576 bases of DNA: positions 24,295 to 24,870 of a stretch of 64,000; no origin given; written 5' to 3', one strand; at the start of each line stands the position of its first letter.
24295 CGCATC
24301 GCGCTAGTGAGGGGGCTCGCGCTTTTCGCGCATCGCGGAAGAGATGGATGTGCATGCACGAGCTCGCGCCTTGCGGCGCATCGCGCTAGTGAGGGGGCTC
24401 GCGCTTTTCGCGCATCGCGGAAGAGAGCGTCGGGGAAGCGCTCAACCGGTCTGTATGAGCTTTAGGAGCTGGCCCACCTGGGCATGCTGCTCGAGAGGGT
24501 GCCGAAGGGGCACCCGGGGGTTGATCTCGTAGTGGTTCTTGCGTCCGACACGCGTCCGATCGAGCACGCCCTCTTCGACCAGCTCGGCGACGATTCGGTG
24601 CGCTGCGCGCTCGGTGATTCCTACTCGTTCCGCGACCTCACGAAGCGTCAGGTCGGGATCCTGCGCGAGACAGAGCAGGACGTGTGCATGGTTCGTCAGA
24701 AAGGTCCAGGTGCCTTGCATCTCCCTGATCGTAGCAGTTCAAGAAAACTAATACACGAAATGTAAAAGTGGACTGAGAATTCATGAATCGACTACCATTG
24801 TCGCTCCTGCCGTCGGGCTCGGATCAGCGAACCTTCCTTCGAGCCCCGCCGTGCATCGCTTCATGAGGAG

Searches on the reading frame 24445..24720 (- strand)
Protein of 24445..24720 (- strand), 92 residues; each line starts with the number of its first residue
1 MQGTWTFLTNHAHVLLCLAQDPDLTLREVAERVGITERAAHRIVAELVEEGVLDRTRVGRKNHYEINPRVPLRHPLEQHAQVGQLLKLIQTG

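Call 11: find_encoding_contigs(protein=window:24445-24720:-, flank=5000, max_places=10)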
Protein window:24445-24720:- (92 aa): no gene with exactly this product is on record in the collection.

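Call 12: search_protein_families(library=pfam, proteins=[window:24445-24720:-])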
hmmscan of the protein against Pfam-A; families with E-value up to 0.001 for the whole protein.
window:24445-24720:- (92 aa): 15 families
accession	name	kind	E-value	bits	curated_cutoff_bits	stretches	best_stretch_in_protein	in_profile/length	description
PF13412.12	HTH_24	-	2e-10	40.5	21.9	1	14-53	8-47/48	Winged helix-turn-helix DNA-binding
PF09339.16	HTH_IclR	-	2.6e-08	33.9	22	1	12-55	6-50/52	IclR helix-turn-helix domain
PF12802.13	MarR_2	-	3.7e-08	33.8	27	1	10-58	6-55/61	MarR family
PF01047.28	MarR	-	3.5e-06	27.2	24.6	1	11-57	5-51/59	MarR family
PF25213.1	HVO_A0261_N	-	1.1e-05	25.6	35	1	9-56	11-57/86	HVO_A0261 N-terminal domain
PF13384.12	HTH_23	-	2.8e-05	24.2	24.6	1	12-52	8-46/50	Homeodomain-like domain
PF13404.12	HTH_AsnC-type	-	4.9e-05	23.5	27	1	15-42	9-36/42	AsnC-type helix-turn-helix domain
PF24033.1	DUF7342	-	9.1e-05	22.9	31.6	1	25-69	19-63/150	Family of unknown function (DUF7342)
PF13551.12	HTH_29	-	0.00012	22.5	28.1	1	14-63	4-55/64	Winged helix-turn helix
PF13545.12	HTH_Crp_2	-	0.00018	21.9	27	1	13-60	5-57/70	Crp-like helix-turn-helix domain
PF25212.1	HVO_A0114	-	0.00019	21.6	27.6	1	13-62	26-75/84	HVO_A0114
PF02082.26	Rrf2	-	0.00032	21.3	30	1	12-61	9-60/132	Iron-dependent Transcriptional regulator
PF01978.25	TrmB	-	0.0004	20.6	25.6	1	12-65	11-63/68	Sugar-specific transcriptional regulator TrmB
PF24034.1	DUF7343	-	0.00041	20.6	27.6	1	24-63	19-58/62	Domain of unknown function (DUF7343)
PF04545.22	Sigma70_r4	-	0.00083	19.3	24.1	0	16-44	13-41/50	Sigma-70, region 4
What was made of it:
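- Checked: A 92-aa winged-helix gene lies at 24442-24720 on the - strand (PF13412 and MarR-type hits, call 12).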

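Call 19: find_homologous_proteins(query=window:24445-24720:-, max_evalue=0.00001)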
Query window:24445-24720:- (92 aa): 7996 proteins with E <= 0.00001 among 8000 candidates; the best 120 are listed.
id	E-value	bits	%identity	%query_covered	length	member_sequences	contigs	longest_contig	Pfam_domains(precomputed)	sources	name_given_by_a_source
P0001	2.9e-54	199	100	100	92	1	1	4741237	PF01047.29,PF13412.13,PF09339.17,PF12802.14,PF25213.2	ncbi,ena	-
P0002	3.0e-46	173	85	100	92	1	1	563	PF01047.29,PF13412.13,PF09339.17,PF12802.14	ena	-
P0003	2.0e-39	151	75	97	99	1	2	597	PF13412.13,PF09339.17,PF12802.14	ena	-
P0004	1.1e-38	149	72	100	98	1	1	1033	PF01047.29,PF13412.13,PF09339.17,PF12802.14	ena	-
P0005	3.1e-38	148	74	98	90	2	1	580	PF01047.29,PF13412.13,PF01978.26,PF09339.17,PF12802.14,PF25213.2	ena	-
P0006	6.1e-38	147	77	98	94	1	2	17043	PF13412.13,PF09339.17,PF12802.14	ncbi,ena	-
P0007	7.4e-38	146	74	99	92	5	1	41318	PF13412.13,PF09339.17,PF12802.14,PF25213.2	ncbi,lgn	ncbi:MAG: winged helix-turn-helix transcriptional regulator [Acidobacteriota bacterium]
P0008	7.5e-38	146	73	100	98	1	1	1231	PF01047.29,PF13412.13,PF09339.17,PF12802.14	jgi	-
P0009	6.0e-37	144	71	97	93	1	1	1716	PF01047.29,PF13412.13,PF09339.17,PF12802.14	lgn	-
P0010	1.0e-36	143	74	100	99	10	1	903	PF13412.13,PF09339.17,PF12802.14,PF25213.2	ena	-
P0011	1.2e-36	143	71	100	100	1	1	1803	PF01047.29,PF13412.13,PF09339.17,PF12802.14,PF24034.2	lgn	-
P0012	1.8e-36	142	73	91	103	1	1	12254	PF01047.29,PF13412.13,PF09339.17,PF12802.14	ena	-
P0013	2.3e-36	142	72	97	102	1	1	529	PF01047.29,PF13412.13,PF09339.17,PF12802.14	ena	-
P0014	2.7e-36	141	72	98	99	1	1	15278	PF13412.13,PF09339.17,PF12802.14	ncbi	-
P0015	2.9e-36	141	73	100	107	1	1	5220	PF01047.29,PF13412.13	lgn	-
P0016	9.1e-36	140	67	100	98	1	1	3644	PF13412.13,PF08279.19,PF25212.3,PF02082.27,PF01978.26,PF09339.17,PF12802.14,PF13545.13,PF24034.2,PF25213.2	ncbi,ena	-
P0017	1.4e-35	139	67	100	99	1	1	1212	PF01047.29,PF13412.13,PF09339.17,PF12802.14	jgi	-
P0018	1.6e-35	139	74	95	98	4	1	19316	PF01047.29,PF13412.13,PF09339.17,PF12802.14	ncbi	-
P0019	2.0e-35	139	71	97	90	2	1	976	PF13412.13,PF09339.17,PF12802.14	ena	-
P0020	2.4e-35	138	73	97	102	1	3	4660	PF01047.29,PF13412.13,PF09339.17,PF12802.14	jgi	jgi:predicted transcriptional regulator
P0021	2.5e-35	138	71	100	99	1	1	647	PF13412.13,PF09339.17,PF12802.14,PF25213.2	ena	-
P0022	4.3e-35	138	70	100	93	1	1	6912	PF01047.29,PF13412.13,PF12802.14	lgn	-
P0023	4.5e-35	138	72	96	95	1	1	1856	PF13412.13,PF09339.17,PF12802.14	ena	-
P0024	4.6e-35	137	70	93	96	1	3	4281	PF13412.13,PF09339.17,PF12802.14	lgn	-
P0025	5.1e-35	137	73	93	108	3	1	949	PF01047.29,PF13412.13,PF09339.17,PF13404.13,PF12802.14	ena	-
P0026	5.4e-35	137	67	97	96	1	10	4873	PF13412.13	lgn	-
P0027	5.9e-35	137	72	100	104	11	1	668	PF13412.13,PF09339.17,PF12802.14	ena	-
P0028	6.0e-35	137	74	93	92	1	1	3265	PF01047.29,PF13412.13,PF09339.17,PF12802.14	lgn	-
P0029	8.6e-35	137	71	97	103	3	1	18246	PF13412.13,PF09339.17,PF12802.14,PF25213.2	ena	-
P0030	9.1e-35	137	71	97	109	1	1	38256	PF13412.13,PF09339.17,PF12802.14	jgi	-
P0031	1.3e-34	136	72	97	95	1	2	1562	PF13412.13,PF09339.17,PF12802.14,PF25213.2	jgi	jgi:predicted transcriptional regulator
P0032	1.4e-34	136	71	98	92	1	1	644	PF13412.13,PF09339.17,PF12802.14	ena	-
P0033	1.5e-34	136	72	92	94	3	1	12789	PF13412.13,PF09339.17,PF12802.14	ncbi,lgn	ncbi:MAG: winged helix-turn-helix domain-containing protein [Pseudomonadota bacterium]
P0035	2.5e-34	135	68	96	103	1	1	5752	PF01047.29,PF13412.13,PF12802.14,PF25213.2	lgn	-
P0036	2.7e-34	135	70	93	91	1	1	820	PF01047.29,PF13412.13,PF09339.17,PF12802.14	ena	-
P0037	2.8e-34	135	71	98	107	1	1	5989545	PF01047.29,PF13412.13,PF09339.17,PF12802.14,PF25213.2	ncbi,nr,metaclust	ncbi:hypothetical protein ABI59_22565 [Acidobacteria bacterium Mor1]|nr:hypothetical protein ABI59_2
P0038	3.2e-34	135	71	100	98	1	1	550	PF01047.29,PF13412.13,PF09339.17,PF12802.14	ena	-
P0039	3.3e-34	135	72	97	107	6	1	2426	PF01047.29,PF13412.13,PF09339.17,PF12802.14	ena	-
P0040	3.7e-34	135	69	93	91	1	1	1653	PF01047.29,PF13412.13,PF09339.17,PF12802.14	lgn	-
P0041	3.9e-34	135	69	97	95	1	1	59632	PF13412.13,PF09339.17,PF12802.14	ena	-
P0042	4.1e-34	134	71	98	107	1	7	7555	PF13412.13,PF09339.17,PF12802.14,PF25213.2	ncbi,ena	-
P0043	4.2e-34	134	69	96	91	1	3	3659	PF01047.29,PF13412.13,PF09339.17,PF12802.14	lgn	-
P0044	4.5e-34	134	67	100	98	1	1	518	PF13412.13,PF09339.17,PF12802.14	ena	-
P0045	4.6e-34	134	70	84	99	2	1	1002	PF01047.29,PF13412.13,PF13384.13,PF09339.17,PF12802.14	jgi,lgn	jgi:DNA-binding MarR family transcriptional regulator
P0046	4.8e-34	134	71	98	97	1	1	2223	PF13412.13,PF09339.17,PF12802.14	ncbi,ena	-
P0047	5.2e-34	134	72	93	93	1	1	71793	PF01047.29,PF13412.13,PF09339.17,PF12802.14,PF25213.2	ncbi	ncbi:MAG: helix-turn-helix domain-containing protein [Thermomicrobiales bacterium]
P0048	6.5e-34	134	66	100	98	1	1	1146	PF01047.29,PF13412.13,PF09339.17,PF12802.14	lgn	-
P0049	6.6e-34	134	69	97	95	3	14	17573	PF13412.13,PF09339.17,PF12802.14,PF25213.2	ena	-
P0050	8.4e-34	133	71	92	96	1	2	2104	PF01047.29,PF13412.13,PF09339.17,PF12802.14,PF25213.2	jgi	jgi:DNA-binding IclR family transcriptional regulator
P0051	1.0e-33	133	69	97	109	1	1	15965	PF13412.13,PF09339.17,PF12802.14,PF25213.2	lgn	-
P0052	1.0e-33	133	68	100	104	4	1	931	PF13412.13,PF12802.14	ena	-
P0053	1.1e-33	133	66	98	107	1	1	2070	PF01047.29,PF13412.13,PF09339.17,PF12802.14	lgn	-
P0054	1.1e-33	133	68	96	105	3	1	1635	PF01047.29,PF13412.13,PF12802.14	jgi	jgi:DNA-binding MarR family transcriptional regulator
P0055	1.1e-33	133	71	91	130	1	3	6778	PF01047.29,PF13412.13,PF09339.17,PF12802.14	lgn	-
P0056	1.2e-33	133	70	100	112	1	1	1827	PF13412.13,PF09339.17,PF12802.14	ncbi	-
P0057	1.2e-33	133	71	93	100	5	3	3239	PF13412.13,PF09339.17,PF12802.14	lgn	-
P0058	1.4e-33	133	70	93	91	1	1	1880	PF01047.29,PF13412.13,PF09339.17,PF12802.14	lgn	-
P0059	1.5e-33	133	71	93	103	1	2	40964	PF13412.13,PF12802.14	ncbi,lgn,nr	ncbi:MAG: winged helix-turn-helix domain-containing protein [Kiritimatiellae bacterium]|nr:winged he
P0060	1.6e-33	133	70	98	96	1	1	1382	PF01047.29,PF13412.13,PF08279.19,PF09339.17,PF12802.14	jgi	jgi:DNA-binding Lrp family transcriptional regulator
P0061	1.7e-33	132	70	98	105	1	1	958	PF13412.13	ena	-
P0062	1.9e-33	132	67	92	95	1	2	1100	PF01047.29,PF13412.13,PF09339.17,PF12802.14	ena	-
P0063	2.0e-33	132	67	99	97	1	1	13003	PF13412.13,PF09339.17,PF12802.14,PF25213.2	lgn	-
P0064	2.1e-33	132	67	95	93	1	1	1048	PF13412.13,PF12802.14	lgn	-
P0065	2.2e-33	132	71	97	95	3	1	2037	PF13412.13,PF09339.17,PF12802.14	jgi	jgi:DNA-binding IclR family transcriptional regulator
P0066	2.3e-33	132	67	100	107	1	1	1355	PF01047.29,PF13412.13,PF09339.17,PF12802.14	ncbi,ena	-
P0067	2.5e-33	132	66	97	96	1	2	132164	PF13412.13,PF12802.14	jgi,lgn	jgi:DNA-binding IclR family transcriptional regulator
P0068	2.7e-33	132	68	100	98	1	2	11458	PF01047.29,PF13412.13,PF12802.14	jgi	jgi:predicted transcriptional regulator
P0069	3.2e-33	132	70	100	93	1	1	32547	PF13412.13,PF09339.17,PF12802.14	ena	-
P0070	3.4e-33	131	71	97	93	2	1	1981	PF13412.13,PF09339.17,PF12802.14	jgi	jgi:DNA-binding IclR family transcriptional regulator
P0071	3.6e-33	131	67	93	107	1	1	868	PF01047.29,PF13412.13,PF09339.17,PF12802.14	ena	-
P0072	3.8e-33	131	70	93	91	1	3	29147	PF01047.29,PF13412.13,PF09339.17,PF12802.14,PF25213.2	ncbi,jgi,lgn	jgi:DNA-binding IclR family transcriptional regulator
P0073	3.9e-33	131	61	97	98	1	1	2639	PF01047.29,PF13412.13,PF09339.17,PF12802.14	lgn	-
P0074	3.9e-33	131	70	97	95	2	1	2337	PF01047.29,PF13412.13,PF01978.26,PF09339.17,PF12802.14,PF25213.2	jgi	jgi:predicted transcriptional regulator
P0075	4.3e-33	131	65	97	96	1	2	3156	PF01047.29,PF13412.13,PF12802.14,PF25213.2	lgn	-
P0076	4.9e-33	131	68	96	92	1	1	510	PF01047.29,PF13412.13,PF09339.17,PF12802.14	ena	-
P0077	5.0e-33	131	67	93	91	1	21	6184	PF01047.29,PF13412.13,PF09339.17,PF12802.14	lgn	-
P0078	5.0e-33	131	65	97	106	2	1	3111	PF13412.13,PF09339.17,PF12802.14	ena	-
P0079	5.3e-33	131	67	92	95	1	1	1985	PF01047.29,PF13412.13,PF09339.17,PF12802.14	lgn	-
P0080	5.4e-33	131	70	93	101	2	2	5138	PF01047.29,PF13412.13,PF09339.17,PF12802.14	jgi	jgi:DNA-binding IclR family transcriptional regulator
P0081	5.5e-33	131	67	92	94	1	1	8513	PF01047.29,PF13412.13,PF09339.17,PF12802.14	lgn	-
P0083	5.8e-33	131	66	97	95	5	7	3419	PF13412.13,PF12802.14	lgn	-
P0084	6.0e-33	131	69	93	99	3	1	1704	PF01047.29,PF13412.13,PF12802.14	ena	-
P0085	6.5e-33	131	70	99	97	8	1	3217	PF13412.13,PF12802.14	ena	-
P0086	6.9e-33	131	67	93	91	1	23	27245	PF01047.29,PF13412.13,PF09339.17,PF12802.14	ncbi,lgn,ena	-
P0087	7.0e-33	131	67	97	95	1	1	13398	PF13412.13,PF09339.17,PF12802.14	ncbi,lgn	-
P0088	7.1e-33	130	67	93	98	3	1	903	PF13412.13,PF12802.14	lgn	-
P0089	7.4e-33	130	67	92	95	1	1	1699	PF13412.13,PF12802.14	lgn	-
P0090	7.6e-33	130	65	97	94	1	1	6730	PF01047.29,PF13412.13,PF12802.14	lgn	-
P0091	7.6e-33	130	69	98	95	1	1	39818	PF13412.13,PF12802.14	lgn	-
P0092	8.0e-33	130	68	96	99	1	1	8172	PF13412.13,PF12802.14,PF25213.2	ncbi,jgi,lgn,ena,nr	ncbi:MAG TPA: winged helix-turn-helix domain-containing protein [Actinomycetota bacterium]|nr:winged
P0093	9.4e-33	130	67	100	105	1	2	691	PF13412.13,PF12802.14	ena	-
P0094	9.7e-33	130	67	96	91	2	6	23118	PF01047.29,PF13412.13,PF09339.17,PF12802.14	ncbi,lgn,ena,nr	ncbi:MAG: winged helix-turn-helix domain-containing protein [Dehalococcoidia bacterium]|nr:winged he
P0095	1.0e-32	130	65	96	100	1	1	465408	PF13412.13,PF12802.14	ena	-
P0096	1.0e-32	130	67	97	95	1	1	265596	PF13412.13,PF09339.17,PF12802.14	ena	-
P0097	1.1e-32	130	66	92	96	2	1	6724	PF13412.13,PF12802.14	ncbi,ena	-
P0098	1.1e-32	130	66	95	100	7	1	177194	PF13412.13,PF12802.14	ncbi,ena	-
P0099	1.1e-32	130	65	96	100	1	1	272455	PF13412.13,PF12802.14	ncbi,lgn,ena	-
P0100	1.1e-32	130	71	95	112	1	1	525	PF13412.13,PF09339.17,PF12802.14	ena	-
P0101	1.1e-32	130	68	92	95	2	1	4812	PF13412.13,PF12802.14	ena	-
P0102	1.1e-32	130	65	96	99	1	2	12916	PF01047.29,PF13412.13,PF12802.14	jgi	jgi:hypothetical protein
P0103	1.1e-32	130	66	97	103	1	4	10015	PF13412.13,PF12802.14,PF25213.2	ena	-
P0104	1.2e-32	130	67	98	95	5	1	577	PF13412.13,PF09339.17,PF12802.14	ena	-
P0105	1.2e-32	130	66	97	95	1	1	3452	PF01047.29,PF13412.13,PF09339.17,PF12802.14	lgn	-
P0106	1.2e-32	130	70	96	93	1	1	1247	PF13412.13,PF09339.17,PF12802.14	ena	-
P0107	1.3e-32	130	70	97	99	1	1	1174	PF13412.13,PF12802.14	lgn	-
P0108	1.4e-32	130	64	96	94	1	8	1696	PF13412.13,PF12802.14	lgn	-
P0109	1.4e-32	130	67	92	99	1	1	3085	PF13412.13,PF12802.14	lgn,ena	-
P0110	1.4e-32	130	66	95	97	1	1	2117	PF13412.13,PF12802.14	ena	-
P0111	1.4e-32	130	62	98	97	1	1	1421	PF13412.13,PF12802.14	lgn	-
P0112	1.4e-32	130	66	93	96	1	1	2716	PF13412.13,PF09339.17,PF12802.14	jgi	-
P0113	1.5e-32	129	64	97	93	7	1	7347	PF01047.29,PF13412.13,PF09339.17,PF12802.14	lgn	-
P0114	1.5e-32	129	67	97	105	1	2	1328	PF01047.29,PF13412.13,PF09339.17,PF12802.14,PF25213.2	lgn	-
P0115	1.5e-32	129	71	95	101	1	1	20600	PF13412.13,PF12802.14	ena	-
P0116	1.5e-32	129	65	96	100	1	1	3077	PF13412.13,PF12802.14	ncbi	-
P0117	1.5e-32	129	66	93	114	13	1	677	PF13412.13,PF09339.17,PF12802.14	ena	-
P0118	1.5e-32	129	65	93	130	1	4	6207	PF01047.29,PF13412.13,PF12802.14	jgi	jgi:hypothetical protein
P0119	1.6e-32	129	66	93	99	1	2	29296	PF13412.13,PF09339.17,PF12802.14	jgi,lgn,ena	-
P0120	1.6e-32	129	65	96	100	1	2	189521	PF13412.13,PF12802.14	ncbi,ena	-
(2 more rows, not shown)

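Call 20: find_encoding_contigs(protein=P0001, flank=10000, max_places=5)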
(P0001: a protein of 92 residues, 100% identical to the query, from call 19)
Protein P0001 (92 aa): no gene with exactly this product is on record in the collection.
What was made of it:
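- On REP / REPIN / BIME: The source chromosome itself could not be retrieved (calls 11, 20).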

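Call 21: find_encoding_contigs(protein=P0007, flank=5000, max_places=4)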
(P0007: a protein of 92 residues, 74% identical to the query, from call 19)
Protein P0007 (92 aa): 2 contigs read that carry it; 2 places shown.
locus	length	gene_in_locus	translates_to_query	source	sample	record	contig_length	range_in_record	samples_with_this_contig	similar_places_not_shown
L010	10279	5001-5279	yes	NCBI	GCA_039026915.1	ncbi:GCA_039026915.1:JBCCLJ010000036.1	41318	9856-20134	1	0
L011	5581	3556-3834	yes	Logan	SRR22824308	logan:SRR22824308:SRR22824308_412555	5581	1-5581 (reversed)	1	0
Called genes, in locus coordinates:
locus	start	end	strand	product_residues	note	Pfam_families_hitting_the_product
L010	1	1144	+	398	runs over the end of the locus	-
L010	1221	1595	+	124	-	-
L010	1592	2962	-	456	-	PF00144:Beta-lactamase, PF13354:Beta-lactamase2 (faint)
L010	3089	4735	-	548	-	PF00916:Sulfate_transp, PF01740:STAS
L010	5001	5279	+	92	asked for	PF12802:MarR_2 (weak), PF25213:HVO_A0261_N (weak), PF09339:HTH_IclR (weak), PF13412:HTH_24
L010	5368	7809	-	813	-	PF00515:TPR_1 (faint), PF07719:TPR_2 (faint), PF00069:Pkinase, PF07714:PK_Tyr_Ser-Thr, PF13424:TPR_12 (faint), PF01636:APH (faint), PF03109:ABC1, PF13374:TPR_10 (weak), +3 more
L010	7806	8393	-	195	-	PF07638:Sigma70_ECF, PF08281:Sigma70_r4_2 (weak)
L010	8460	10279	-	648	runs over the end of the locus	PF00999:Na_H_Exchanger, PF02254:TrkA_N (weak), PF02080:TrkA_C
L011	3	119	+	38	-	?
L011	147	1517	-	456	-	PF00144:Beta-lactamase, PF13354:Beta-lactamase2 (faint)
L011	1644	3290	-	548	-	PF00916:Sulfate_transp, PF01740:STAS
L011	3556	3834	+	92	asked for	PF12802:MarR_2 (weak), PF25213:HVO_A0261_N (weak), PF09339:HTH_IclR (weak), PF13412:HTH_24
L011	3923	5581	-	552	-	?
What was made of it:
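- The downstream wHTH-SulP module is chromosomal in relatives (call 21).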

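Call 22: find_encoding_contigs(protein=P0006, flank=5000, max_places=4)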
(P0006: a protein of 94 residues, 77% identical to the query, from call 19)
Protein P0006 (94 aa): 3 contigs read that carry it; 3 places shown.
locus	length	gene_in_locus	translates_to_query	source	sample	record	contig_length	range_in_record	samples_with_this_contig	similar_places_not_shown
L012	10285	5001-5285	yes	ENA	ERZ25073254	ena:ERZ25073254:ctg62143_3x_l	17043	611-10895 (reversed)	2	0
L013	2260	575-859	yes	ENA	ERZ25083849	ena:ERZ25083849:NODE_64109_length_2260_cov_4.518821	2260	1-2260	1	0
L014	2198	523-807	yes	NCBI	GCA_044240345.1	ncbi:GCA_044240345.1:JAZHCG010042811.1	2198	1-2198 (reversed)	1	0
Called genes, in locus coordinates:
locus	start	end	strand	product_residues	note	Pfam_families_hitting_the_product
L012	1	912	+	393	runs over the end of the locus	-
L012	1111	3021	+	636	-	PF12228:DUF3604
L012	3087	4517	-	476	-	PF00144:Beta-lactamase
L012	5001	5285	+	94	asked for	PF12802:MarR_2 (weak), PF09339:HTH_IclR (weak), PF13412:HTH_24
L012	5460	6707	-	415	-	PF02771:Acyl-CoA_dh_N, PF02770:Acyl-CoA_dh_M, PF00441:Acyl-CoA_dh_1, PF08028:Acyl-CoA_dh_2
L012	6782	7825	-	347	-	PF00515:TPR_1 (faint), PF07719:TPR_2 (faint), PF07721:TPR_4 (faint), PF13181:TPR_8 (faint), PF13374:TPR_10 (faint), PF13428:TPR_14 (faint), PF24885:TPR_NPHP3 (faint), PF13424:TPR_12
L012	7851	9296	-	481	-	PF01636:APH (faint), PF00069:Pkinase, PF07714:PK_Tyr_Ser-Thr, PF03109:ABC1 (weak)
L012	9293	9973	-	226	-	PF07638:Sigma70_ECF, PF08281:Sigma70_r4_2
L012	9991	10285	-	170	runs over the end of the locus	-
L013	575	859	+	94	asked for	PF12802:MarR_2 (weak), PF09339:HTH_IclR (weak), PF13412:HTH_24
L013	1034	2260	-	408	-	?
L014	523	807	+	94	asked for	PF12802:MarR_2 (weak), PF09339:HTH_IclR (weak), PF13412:HTH_24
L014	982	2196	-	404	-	?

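Call 26: find_encoding_contigs(protein=P0002, flank=5000, max_places=4)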
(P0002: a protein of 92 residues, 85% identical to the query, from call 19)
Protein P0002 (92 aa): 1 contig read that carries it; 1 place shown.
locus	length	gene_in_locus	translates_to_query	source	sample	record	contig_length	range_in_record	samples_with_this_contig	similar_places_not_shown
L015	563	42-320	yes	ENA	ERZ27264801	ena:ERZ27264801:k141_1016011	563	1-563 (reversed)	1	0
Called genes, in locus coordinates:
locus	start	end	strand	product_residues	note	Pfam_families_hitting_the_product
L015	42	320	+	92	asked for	PF12802:MarR_2 (weak), PF01047:MarR (weak), PF09339:HTH_IclR, PF13412:HTH_24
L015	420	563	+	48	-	?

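Call 27: find_encoding_contigs(protein=P0004, flank=5000, max_places=4)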
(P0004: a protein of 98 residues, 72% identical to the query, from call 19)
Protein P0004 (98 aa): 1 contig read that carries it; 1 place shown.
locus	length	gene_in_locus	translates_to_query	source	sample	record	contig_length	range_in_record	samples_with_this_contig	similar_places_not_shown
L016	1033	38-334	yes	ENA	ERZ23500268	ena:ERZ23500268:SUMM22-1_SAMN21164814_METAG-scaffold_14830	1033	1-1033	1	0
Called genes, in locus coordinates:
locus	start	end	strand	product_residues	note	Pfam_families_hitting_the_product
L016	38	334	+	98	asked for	PF12802:MarR_2 (weak), PF01047:MarR (weak), PF09339:HTH_IclR (weak), PF13412:HTH_24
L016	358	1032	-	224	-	?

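Call 33: list_cluster_members(proteins=[P0001])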
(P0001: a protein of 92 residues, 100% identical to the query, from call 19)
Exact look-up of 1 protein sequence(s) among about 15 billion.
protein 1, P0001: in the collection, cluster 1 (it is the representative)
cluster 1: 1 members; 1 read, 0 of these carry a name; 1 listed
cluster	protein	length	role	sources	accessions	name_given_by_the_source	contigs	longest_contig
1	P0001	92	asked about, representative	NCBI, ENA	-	-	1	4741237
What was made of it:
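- Tried and rejected: The contig is not retrievable (calls 11, 20) and carries no name (call 33).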

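Call 62: search_protein_families(library=ncbifam, max_evalue=0.001, proteins=[window:24445-24720:-])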
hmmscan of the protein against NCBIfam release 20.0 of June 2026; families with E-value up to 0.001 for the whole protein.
window:24445-24720:- (92 aa): 2 families
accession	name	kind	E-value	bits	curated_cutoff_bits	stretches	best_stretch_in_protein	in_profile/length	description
NF033788.1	HTH_metalloreg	subfamily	8.6e-05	22.3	55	1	13-69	15-71/77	metalloregulator ArsR/SmtB family transcription factor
NF045644.1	TransRegBhcR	equivalog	0.00044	19.6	350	1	9-55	26-72/267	HTH-type transcriptional regulator BhcR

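Call 63: search_solved_structures(query=window:24445-24720:-, max_evalue=0.001)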
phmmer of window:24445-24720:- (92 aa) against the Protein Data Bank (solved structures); distinct sequences matched with E-value up to 0.001: 0.
